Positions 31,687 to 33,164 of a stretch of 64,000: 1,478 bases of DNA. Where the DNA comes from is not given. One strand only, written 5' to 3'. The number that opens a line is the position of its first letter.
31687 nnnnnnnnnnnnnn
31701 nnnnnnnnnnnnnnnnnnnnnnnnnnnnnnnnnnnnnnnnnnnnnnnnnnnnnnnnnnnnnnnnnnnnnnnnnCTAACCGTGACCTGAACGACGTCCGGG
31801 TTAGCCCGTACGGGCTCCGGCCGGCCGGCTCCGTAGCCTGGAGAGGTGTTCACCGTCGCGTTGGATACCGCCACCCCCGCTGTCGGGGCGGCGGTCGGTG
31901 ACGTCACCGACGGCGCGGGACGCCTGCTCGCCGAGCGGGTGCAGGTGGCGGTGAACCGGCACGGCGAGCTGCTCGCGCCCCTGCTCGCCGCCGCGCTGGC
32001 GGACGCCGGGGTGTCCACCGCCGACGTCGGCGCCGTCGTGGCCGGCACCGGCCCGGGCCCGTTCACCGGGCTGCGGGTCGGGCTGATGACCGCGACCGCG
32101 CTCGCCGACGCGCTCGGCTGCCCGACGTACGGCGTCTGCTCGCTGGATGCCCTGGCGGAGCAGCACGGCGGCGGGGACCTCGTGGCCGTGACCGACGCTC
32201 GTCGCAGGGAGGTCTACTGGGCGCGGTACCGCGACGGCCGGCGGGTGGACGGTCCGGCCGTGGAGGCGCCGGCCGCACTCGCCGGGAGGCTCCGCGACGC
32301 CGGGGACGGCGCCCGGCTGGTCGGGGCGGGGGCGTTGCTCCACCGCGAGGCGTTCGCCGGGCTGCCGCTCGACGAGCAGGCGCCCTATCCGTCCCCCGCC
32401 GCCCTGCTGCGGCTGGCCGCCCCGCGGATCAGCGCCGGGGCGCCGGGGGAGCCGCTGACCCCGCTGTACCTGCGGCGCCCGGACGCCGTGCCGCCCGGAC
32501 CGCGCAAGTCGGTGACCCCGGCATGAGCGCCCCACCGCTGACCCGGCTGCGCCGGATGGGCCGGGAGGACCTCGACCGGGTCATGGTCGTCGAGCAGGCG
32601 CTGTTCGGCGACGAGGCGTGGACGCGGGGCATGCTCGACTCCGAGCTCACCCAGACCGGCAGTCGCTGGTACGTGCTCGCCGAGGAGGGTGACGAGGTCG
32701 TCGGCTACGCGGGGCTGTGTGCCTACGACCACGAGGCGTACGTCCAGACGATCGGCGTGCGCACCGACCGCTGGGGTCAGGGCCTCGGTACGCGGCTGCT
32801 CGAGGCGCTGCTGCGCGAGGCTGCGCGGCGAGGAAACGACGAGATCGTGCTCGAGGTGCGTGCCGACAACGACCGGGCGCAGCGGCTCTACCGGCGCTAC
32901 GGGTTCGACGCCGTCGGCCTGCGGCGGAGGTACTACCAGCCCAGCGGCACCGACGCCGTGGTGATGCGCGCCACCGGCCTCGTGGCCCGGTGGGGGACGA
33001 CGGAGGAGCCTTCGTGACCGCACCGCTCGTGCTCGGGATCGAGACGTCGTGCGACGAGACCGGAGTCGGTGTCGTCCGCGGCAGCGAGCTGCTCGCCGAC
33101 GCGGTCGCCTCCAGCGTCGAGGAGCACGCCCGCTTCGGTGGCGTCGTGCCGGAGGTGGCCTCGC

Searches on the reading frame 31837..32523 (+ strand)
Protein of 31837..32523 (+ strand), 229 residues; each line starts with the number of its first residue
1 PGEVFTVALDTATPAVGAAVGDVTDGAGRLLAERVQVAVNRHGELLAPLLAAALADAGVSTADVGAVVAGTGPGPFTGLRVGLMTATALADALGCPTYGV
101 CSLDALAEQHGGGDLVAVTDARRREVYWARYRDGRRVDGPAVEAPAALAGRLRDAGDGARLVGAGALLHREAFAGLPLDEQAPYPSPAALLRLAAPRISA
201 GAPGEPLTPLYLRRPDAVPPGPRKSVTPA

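Call 74: search_protein_families(library=pfam, max_evalue=1e-8, proteins=[window:31837-32523:+])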
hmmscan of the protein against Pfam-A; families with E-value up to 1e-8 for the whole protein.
window:31837-32523:+ (229 aa): 1 family
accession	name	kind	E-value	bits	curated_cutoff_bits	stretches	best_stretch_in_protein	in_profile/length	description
PF00814.31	TsaD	-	3e-26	93.1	24.8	1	37-146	24-145/264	tRNA N6-adenosine threonylcarbamoyltransferase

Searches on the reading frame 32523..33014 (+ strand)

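Call 76: search_protein_families(library=pfam, max_evalue=0.000001, proteins=[window:32523-33014:+])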
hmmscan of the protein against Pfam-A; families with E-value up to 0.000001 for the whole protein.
window:32523-33014:+ (164 aa): 5 families
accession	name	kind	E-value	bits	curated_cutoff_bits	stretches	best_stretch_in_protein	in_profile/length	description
PF00583.31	Acetyltransf_1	-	1.7e-22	80.3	20.7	1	31-128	14-116/116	Acetyltransferase (GNAT) family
PF13508.13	Acetyltransf_7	-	1.5e-15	57.8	27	1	50-128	5-82/84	Acetyltransferase (GNAT) domain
PF13673.13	Acetyltransf_10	-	7.7e-13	49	23.6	1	33-135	17-114/128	Acetyltransferase (GNAT) domain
PF13302.13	Acetyltransf_3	-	2e-11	45.2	25.4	1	30-128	37-137/138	Acetyltransferase (GNAT) domain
PF08445.16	FR47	-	4.7e-08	33.3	22.1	1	71-131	21-80/86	FR47-like protein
